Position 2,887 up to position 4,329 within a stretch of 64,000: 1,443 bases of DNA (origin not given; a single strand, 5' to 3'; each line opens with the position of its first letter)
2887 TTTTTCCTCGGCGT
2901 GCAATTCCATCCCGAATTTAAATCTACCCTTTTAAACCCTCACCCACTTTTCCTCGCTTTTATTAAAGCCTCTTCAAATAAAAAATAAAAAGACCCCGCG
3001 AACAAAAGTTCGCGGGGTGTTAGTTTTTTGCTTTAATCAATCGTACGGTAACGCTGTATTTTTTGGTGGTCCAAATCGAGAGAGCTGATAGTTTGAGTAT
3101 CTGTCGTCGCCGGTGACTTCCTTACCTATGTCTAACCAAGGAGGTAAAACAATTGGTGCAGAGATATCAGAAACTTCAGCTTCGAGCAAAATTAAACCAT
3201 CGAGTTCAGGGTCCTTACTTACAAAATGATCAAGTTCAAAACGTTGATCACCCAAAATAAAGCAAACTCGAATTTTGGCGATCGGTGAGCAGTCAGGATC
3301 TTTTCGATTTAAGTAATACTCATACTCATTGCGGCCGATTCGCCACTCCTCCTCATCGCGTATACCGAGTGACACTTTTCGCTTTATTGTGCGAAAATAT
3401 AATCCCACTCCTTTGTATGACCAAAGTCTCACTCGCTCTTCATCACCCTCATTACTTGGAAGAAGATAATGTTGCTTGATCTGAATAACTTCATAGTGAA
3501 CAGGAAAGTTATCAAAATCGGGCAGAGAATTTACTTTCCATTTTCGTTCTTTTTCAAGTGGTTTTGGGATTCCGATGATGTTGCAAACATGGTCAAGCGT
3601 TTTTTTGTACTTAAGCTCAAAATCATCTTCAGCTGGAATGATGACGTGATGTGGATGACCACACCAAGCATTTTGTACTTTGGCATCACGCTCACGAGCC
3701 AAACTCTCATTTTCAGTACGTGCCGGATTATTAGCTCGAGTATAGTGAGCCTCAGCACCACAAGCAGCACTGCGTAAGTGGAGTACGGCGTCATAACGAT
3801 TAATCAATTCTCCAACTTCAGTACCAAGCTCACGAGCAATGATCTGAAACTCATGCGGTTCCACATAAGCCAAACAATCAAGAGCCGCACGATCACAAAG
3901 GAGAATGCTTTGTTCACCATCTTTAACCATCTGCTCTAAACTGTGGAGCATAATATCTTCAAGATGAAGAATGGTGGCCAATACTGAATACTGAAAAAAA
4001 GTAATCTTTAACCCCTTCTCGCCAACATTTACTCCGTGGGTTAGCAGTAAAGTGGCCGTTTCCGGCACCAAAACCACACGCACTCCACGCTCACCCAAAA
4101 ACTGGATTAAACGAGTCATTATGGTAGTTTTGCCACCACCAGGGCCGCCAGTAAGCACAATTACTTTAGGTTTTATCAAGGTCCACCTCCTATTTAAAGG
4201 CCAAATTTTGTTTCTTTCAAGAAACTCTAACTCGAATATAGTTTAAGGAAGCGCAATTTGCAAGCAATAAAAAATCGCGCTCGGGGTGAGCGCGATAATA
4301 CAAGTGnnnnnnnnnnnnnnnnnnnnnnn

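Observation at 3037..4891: P-loop kinase/ATPase-CYTH fusion next to a NUDIX hydrolase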

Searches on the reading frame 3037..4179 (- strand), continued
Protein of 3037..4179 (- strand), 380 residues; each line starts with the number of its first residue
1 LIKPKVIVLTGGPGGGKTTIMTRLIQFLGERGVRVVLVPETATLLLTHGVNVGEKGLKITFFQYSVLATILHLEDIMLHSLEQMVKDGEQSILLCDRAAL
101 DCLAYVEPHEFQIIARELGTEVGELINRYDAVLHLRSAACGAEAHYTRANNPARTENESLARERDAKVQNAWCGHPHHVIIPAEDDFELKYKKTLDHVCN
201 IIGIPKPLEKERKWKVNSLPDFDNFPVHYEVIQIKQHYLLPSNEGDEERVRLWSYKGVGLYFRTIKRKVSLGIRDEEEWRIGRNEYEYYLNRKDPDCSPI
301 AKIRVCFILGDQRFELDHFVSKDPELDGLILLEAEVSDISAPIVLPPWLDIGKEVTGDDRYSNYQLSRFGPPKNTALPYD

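Call 57: find_homologous_proteins(query=A4, max_evalue=1e-20)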
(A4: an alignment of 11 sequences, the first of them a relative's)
Query A4 (11 sequences) (488 aa, profile of the alignment): 2468 proteins with E <= 1e-20 among 8000 candidates; the best 120 are listed.
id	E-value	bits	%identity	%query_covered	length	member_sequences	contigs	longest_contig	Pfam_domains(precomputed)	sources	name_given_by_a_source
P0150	1.1e-169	583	39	80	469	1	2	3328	PF13521.13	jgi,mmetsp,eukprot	mmetsp:Transcript_41743/g.69538 ORF Transcript_41743/g.69538 Transcript_41743/m.69538 type:complete 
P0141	3.1e-167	575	37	80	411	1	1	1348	PF13521.13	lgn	-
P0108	4.2e-164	565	39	82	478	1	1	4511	PF13521.13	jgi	jgi:predicted ATPase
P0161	2.9e-162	558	100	100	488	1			PF13521.13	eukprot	eukprot:TRINITY_DN5208_c0_g1_i1.p1 TRINITY_DN5208_c0_g1~~TRINITY_DN5208_c0_g1_i1.p1 ORF type:complet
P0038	4.3e-162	558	33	66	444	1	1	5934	PF13521.13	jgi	-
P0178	3.4e-157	542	37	76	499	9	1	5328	PF13521.13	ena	-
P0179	1.0e-156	540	38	76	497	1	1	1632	PF13521.13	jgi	-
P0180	2.1e-154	533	36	78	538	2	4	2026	PF13521.13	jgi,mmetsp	mmetsp:Transcript_28248/g.36506 ORF Transcript_28248/g.36506 Transcript_28248/m.36506 type:complete 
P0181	2.3e-150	519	41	49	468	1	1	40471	PF13521.13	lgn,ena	-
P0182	1.2e-148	514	42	82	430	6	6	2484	PF13521.13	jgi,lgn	-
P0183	2.6e-148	512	49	78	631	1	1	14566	PF07714.24,PF00069.32,PF13521.13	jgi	jgi:CYTH domain-containing protein/predicted ATPase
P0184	6.7e-147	508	44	78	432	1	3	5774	PF13521.13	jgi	jgi:predicted ATPase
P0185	3.2e-146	506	44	78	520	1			PF13521.13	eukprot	eukprot:tig00000792_g4175.t1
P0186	4.3e-146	505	41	77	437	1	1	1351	PF13521.13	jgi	-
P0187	6.7e-146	505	46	76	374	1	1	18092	PF01928.27,PF13521.13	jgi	jgi:CYTH domain-containing protein/predicted ATPase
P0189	1.1e-145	504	44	77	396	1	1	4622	PF01928.27,PF13521.13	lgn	-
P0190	2.7e-145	503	50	65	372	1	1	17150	PF01928.27,PF13521.13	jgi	jgi:CYTH domain-containing protein/predicted ATPase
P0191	5.6e-145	502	47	77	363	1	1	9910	PF01928.27,PF13521.13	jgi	jgi:CYTH domain-containing protein/predicted ATPase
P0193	8.7e-145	501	44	77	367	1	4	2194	PF01928.27,PF13521.13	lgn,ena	-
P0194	1.0e-144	501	43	82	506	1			PF13521.13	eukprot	eukprot:TRINITY_DN155_c0_g3_i2.p2 TRINITY_DN155_c0_g3~~TRINITY_DN155_c0_g3_i2.p2 ORF type:complete l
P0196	4.8e-144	498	45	76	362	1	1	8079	PF01928.27,PF13521.13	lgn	-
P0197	7.9e-144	498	46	77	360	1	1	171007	PF01928.27,PF13521.13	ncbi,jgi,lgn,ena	-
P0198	1.1e-143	497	44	78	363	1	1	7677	PF01928.27,PF13521.13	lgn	-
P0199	2.4e-143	496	52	65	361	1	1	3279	PF01928.27,PF13521.13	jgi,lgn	jgi:CYTH domain-containing protein/predicted ATPase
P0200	4.1e-142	492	48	77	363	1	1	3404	PF01928.27,PF13521.13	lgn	-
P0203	9.0e-142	491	42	87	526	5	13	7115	PF13521.13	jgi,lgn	jgi:CYTH domain-containing protein/thymidylate kinase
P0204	1.2e-141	491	45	76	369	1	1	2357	PF01928.27,PF13521.13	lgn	-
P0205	2.1e-141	490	48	76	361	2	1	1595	PF01928.27,PF13521.13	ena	-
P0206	5.7e-141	488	46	77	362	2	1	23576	PF01928.27,PF13521.13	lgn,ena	-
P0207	1.2e-140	487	51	65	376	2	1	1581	PF01928.27,PF13521.13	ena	-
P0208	1.3e-140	487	45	76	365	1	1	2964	PF01928.27,PF13521.13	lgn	-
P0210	3.1e-140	486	47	76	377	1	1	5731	PF01928.27,PF13521.13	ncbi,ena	-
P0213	5.9e-140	485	44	78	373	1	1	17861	PF01928.27,PF13521.13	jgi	jgi:CYTH domain-containing protein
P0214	7.2e-140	485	47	75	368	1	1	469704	PF01928.27,PF13521.13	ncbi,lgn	-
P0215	9.8e-140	484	45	76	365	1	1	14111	PF01928.27,PF13521.13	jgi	jgi:CYTH domain-containing protein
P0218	1.9e-139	483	44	80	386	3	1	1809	PF01928.27,PF13521.13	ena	-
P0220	2.8e-139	483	43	76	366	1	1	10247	PF01928.27,PF13521.13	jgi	jgi:CYTH domain-containing protein/predicted ATPase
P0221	2.9e-139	483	44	79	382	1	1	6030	PF01928.27,PF13521.13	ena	-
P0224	8.9e-139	481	46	76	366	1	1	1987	PF01928.27,PF13521.13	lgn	-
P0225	1.4e-138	480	46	78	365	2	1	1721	PF01928.27,PF13521.13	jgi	jgi:CYTH domain-containing protein/predicted ATPase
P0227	2.1e-138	480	43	80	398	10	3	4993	PF01928.27,PF13521.13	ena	-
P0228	2.2e-138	480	43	78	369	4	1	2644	PF01928.27,PF13521.13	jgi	jgi:CYTH domain-containing protein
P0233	4.3e-138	479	44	77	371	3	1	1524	PF01928.27,PF13521.13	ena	-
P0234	4.4e-138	479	42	76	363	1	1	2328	PF01928.27,PF13521.13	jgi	jgi:CYTH domain-containing protein/predicted ATPase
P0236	6.9e-138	478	44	76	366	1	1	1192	PF01928.27,PF13521.13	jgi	jgi:CYTH domain-containing protein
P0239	8.5e-138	478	47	76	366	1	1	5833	PF01928.27,PF13521.13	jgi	jgi:CYTH domain-containing protein/predicted ATPase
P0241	1.4e-137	477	45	76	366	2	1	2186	PF01928.27,PF13521.13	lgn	-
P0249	4.4e-137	476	44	76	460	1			PF13521.13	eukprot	eukprot:Rmarinus@m.28424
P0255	1.1e-136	474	42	90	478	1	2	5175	PF01928.27,PF13521.13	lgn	-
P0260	2.4e-136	473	45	76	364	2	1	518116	PF01928.27,PF13521.13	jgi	jgi:CYTH domain-containing protein/predicted ATPase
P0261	2.6e-136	473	46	76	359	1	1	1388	PF01928.27,PF13521.13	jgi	jgi:CYTH domain-containing protein/predicted ATPase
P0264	4.1e-136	472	43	78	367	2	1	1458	PF01928.27,PF13521.13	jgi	-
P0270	7.7e-136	471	38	63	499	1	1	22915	PF13521.13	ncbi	-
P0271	8.3e-136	471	43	77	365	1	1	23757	PF01928.27,PF13521.13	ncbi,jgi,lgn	jgi:CYTH domain-containing protein/predicted ATPase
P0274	1.7e-135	470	44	76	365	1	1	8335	PF01928.27,PF13521.13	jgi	-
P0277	3.8e-135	469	43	76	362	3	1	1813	PF01928.27,PF13521.13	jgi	-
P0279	5.5e-135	469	44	76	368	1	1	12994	PF01928.27,PF13521.13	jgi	jgi:CYTH domain-containing protein/predicted ATPase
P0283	4.1e-134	466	42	76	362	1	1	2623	PF01928.27,PF13521.13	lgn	-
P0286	1.1e-133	464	43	78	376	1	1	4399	PF01928.27,PF13521.13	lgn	-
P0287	1.3e-133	464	45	76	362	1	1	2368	PF01928.27,PF13521.13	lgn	-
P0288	1.5e-133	464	63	84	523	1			PF13521.13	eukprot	eukprot:TRINITY_DN771_c0_g1_i10.p1 TRINITY_DN771_c0_g1~~TRINITY_DN771_c0_g1_i10.p1 ORF type:complete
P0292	3.1e-133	463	45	77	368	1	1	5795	PF01928.27,PF13521.13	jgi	jgi:CYTH domain-containing protein/predicted ATPase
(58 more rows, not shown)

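Call 59: find_encoding_contigs(protein=P0015, flank=4000, max_places=4)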
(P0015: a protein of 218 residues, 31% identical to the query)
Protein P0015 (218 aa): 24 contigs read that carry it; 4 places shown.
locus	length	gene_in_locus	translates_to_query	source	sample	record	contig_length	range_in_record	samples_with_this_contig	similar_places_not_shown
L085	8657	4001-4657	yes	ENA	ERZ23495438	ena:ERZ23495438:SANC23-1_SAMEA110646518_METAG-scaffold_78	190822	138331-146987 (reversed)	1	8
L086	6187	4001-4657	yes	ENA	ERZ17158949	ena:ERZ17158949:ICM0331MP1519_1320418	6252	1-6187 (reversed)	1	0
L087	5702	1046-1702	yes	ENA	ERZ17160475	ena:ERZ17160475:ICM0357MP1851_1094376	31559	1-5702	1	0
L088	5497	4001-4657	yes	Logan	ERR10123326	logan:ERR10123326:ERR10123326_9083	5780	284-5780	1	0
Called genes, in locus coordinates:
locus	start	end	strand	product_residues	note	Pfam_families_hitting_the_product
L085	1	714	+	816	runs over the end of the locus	PF04945:YHS, PF19335:HMBD, PF00122:E1-E2_ATPase, PF00702:Hydrolase, PF12710:HAD (weak), PF08282:Hydrolase_3 (faint)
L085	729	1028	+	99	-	-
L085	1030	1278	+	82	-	PF11666:DUF2933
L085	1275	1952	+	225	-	PF04140:ICMT (weak), PF04191:PEMT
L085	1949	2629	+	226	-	PF14196:ATC_hydrolase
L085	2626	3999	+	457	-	PF00753:Lactamase_B, PF12706:Lactamase_B_2, PF10996:Beta-Casp, PF07521:RMMBL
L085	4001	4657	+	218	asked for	PF13521:AAA_28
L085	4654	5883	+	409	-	PF01435:Peptidase_M48, PF05099:TerB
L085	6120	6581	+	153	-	-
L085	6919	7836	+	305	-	-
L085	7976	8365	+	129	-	-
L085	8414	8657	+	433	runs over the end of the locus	PF01554:MatE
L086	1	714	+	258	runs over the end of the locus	?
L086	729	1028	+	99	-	-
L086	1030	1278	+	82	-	PF11666:DUF2933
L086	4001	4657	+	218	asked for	PF13521:AAA_28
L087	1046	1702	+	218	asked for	PF13521:AAA_28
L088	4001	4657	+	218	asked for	PF13521:AAA_28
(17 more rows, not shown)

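Call 60: find_encoding_contigs(protein=P0013, flank=4000, max_places=2)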
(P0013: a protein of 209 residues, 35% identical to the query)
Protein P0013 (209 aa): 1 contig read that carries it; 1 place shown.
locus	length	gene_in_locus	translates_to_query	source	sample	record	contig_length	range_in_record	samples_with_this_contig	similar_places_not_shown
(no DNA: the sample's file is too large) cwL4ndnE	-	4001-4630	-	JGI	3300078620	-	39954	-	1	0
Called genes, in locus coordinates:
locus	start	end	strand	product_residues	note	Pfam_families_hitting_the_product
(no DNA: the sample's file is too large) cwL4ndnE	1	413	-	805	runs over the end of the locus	PF01326:PPDK_N, PF00391:PEP-utilizers, PF02896:PEP-utilizers_C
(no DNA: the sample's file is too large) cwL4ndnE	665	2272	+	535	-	PF13084:DUF3943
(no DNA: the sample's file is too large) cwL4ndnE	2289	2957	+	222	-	-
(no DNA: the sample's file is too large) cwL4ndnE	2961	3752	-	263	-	PF03372:Exo_endo_phos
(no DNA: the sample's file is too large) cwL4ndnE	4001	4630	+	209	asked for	PF13521:AAA_28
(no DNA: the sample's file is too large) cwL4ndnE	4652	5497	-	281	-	PF20181:DUF6544, PF21900:DUF6920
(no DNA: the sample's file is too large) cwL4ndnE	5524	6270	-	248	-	-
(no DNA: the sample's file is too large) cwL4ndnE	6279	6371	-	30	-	-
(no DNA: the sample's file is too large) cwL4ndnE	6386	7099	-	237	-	PF14333:DUF4389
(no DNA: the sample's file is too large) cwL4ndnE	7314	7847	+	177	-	PF00578:AhpC-TSA, PF08534:Redoxin, PF00085:Thioredoxin, PF13905:Thioredoxin_8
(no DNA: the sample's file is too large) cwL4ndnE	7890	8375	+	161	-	PF21352:Zn_ribbon_Thio2, PF00085:Thioredoxin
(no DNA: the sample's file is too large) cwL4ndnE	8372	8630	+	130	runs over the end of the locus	-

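Call 61: find_encoding_contigs(protein=P0020, flank=4000, max_places=2)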
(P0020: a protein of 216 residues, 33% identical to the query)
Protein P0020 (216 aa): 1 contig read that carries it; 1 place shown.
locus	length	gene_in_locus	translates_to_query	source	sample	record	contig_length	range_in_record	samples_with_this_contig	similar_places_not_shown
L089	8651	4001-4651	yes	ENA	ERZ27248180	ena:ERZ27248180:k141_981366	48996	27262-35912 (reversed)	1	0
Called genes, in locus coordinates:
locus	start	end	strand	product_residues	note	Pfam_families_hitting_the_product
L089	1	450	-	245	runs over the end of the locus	-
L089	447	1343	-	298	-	PF01522:Polysacc_deac_1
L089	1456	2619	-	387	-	PF01321:Creatinase_N, PF00557:Peptidase_M24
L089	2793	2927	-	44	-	-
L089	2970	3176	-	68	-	PF00270:DEAD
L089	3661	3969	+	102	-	-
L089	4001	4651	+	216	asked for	PF13521:AAA_28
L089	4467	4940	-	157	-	PF13701:DDE_Tnp_1_4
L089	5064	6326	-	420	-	-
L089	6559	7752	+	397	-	-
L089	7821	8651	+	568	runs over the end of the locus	-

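Call 71: search_protein_families(library=ncbifam, alignment_id=A3, max_evalue=0.001)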
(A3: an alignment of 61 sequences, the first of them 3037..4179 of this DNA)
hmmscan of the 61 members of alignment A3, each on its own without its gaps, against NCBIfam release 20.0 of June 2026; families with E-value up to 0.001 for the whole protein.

A. member 1, window:3037-4179:- (380 aa): 1 family
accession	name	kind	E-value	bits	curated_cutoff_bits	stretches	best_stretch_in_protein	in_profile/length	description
TIGR01448.2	helicase_RecD2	equivalog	1e-05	23.9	500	1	2-38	329-365/713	SF1B family DNA helicase RecD2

B. families by the number of members that match (of 61 scanned): 7 families
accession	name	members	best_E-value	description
TIGR00041.1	DTMP_kinase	9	2.8e-07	dTMP kinase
TIGR00750.1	lao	3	1.8e-05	methylmalonyl Co-A mutase-associated GTPase MeaB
NF010248.0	PRK13695.1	3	2.4e-05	NTPase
TIGR01448.2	helicase_RecD2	2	1e-05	SF1B family DNA helicase RecD2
NF005923.0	PRK07933.1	1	0.0002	dTMP kinase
TIGR03574.1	selen_PSTK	1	0.00073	L-seryl-tRNA(Sec) kinase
TIGR03608.1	L_ocin_972_ABC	1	0.00089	putative bacteriocin export ABC transporter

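Call 75: search_protein_families(library=pfam, alignment_id=A6, max_evalue=0.00001)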
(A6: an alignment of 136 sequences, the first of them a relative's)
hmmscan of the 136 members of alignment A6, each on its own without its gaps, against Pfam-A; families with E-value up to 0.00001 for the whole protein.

A. member 1, L001:4127-5797:- (557 aa): 5 families
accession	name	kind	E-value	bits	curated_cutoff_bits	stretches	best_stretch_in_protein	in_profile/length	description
PF21018.2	BipA_C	-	5.9e-40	135.9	23.8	1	450-555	2-107/110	TypA/BipA C-terminal domain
PF00009.33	GTP_EFTU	-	8.5e-39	133.5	26.5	1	1-154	44-188/188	Elongation factor Tu GTP binding domain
PF03144.31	GTP_EFTU_D2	-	5.6e-12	46.3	30.3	1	179-256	1-73/73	Elongation factor Tu domain 2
PF00679.30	EFG_C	-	5.8e-12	45.9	27.9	1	363-445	3-86/89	Elongation factor G C-terminus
PF22042.2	EF-G_D2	-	3.1e-07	30.9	27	1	172-257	9-83/84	Elongation factor G domain 2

B. families by the number of members that match (of 136 scanned): 138 families (the first 25 are shown)
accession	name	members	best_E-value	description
PF01712.25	dNK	4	1.8e-52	Deoxynucleoside kinase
PF00005.33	ABC_tran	4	2.2e-52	ABC transporter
PF01235.23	Na_Ala_symp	3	3.6e-138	Sodium:alanine symporter family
PF00006.31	ATP-synt_ab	3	7.2e-62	ATP synthase alpha/beta family, nucleotide-binding domain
PF01554.23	MatE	3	7.8e-44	MatE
PF02873.21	MurB_C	3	1e-29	UDP-N-acetylenolpyruvoylglucosamine reductase, C-terminal domain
PF01565.28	FAD_binding_4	3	6.1e-16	FAD binding domain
PF13304.12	AAA_21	3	1.4e-12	AAA domain, putative AbiEii toxin, Type IV TA system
PF01134.28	GIDA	2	4.1e-153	Glucose inhibited division protein A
PF21252.2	Glyco_hydro_109_C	2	1.7e-36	Glycosyl hydrolase 109, C-terminal domain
PF21680.2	GIDA_C_1st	2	2.9e-23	tRNA modifying enzyme MnmG/GidA C-terminal helical domain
PF13932.14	SAM_GIDA_C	2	4.3e-23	tRNA modifying enzyme MnmG/GidA C-terminal helical bundle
PF01281.25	Ribosomal_L9_N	2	4.4e-21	Ribosomal protein L9, N-terminal domain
PF03948.19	Ribosomal_L9_C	2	5.2e-21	Ribosomal protein L9, C-terminal domain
PF22919.1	ATP-synt_VA_C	2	1.6e-17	C-terminal domain of V and A type ATP synthase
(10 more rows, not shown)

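Call 77: list_cluster_members(proteins=[P0270, P0181, P0183, P0178, P0180, P0194, P0249, P0288, P0203, P0197])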
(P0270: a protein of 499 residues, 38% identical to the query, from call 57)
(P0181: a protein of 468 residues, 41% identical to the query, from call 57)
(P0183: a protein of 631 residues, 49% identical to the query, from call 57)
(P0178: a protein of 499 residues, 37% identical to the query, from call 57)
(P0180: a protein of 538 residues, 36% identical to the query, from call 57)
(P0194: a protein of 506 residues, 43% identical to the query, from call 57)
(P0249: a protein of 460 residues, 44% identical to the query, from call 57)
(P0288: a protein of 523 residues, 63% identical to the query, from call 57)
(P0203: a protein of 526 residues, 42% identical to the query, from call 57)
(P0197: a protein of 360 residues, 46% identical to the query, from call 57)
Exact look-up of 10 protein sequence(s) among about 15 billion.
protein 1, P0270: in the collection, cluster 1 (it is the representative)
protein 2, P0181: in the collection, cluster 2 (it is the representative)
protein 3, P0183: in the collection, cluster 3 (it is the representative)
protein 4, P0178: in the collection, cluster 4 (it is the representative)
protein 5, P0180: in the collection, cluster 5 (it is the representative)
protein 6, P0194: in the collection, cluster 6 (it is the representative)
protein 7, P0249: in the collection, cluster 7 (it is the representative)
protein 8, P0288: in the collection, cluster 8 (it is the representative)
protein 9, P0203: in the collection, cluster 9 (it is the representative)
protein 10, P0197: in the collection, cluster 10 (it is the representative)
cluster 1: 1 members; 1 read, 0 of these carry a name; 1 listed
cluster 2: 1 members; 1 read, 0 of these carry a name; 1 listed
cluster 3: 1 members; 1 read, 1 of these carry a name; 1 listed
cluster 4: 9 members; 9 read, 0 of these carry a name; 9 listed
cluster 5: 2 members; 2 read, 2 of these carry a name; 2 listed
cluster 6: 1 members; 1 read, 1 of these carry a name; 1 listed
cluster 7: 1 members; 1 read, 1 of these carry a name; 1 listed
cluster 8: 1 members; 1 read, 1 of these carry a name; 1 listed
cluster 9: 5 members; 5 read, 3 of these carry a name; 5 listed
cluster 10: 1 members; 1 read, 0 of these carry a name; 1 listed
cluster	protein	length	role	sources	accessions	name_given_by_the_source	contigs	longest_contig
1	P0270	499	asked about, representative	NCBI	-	-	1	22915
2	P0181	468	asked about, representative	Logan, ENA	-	-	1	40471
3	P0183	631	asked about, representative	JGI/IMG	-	CYTH domain-containing protein/predicted ATPase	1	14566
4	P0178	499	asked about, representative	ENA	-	-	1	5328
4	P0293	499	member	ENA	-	-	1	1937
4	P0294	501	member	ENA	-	-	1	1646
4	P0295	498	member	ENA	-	-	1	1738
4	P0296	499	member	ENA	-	-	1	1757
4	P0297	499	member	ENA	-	-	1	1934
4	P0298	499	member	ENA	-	-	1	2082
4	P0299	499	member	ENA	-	-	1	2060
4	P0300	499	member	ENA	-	-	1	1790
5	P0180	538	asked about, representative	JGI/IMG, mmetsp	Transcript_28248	Transcript_28248/g.36506 ORF Transcript_28248/g.36506 Transcript_28248/m.36506 ...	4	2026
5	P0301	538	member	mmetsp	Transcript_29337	Transcript_29337/g.37941 ORF Transcript_29337/g.37941 Transcript_29337/m.37941 ...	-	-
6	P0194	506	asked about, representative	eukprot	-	TRINITY_DN155_c0_g3_i2.p2 TRINITY_DN155_c0_g3~~TRINITY_DN155_c0_g3_i2.p2 ORF ...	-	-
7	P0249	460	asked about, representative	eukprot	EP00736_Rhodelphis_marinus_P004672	Rmarinus@m.28424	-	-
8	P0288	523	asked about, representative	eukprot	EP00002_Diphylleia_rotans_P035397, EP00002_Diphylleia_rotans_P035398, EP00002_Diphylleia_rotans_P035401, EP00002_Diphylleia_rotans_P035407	TRINITY_DN771_c0_g1_i10.p1 TRINITY_DN771_c0_g1~~TRINITY_DN771_c0_g1_i10.p1 ORF ...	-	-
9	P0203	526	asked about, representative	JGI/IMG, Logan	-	CYTH domain-containing protein/thymidylate kinase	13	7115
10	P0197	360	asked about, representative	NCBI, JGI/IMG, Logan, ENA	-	-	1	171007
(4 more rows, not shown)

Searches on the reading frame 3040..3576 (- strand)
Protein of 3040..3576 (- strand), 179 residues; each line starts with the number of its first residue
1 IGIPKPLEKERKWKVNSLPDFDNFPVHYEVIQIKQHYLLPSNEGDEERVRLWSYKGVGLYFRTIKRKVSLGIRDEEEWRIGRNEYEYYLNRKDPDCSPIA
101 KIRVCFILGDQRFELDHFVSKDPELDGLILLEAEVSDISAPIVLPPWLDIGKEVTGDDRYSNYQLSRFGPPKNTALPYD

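Call 5: search_protein_families(library=pfam, proteins=[window:3040-3576:-], max_evalue=10)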
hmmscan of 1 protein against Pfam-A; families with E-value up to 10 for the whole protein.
seq(179 aa): 0 families
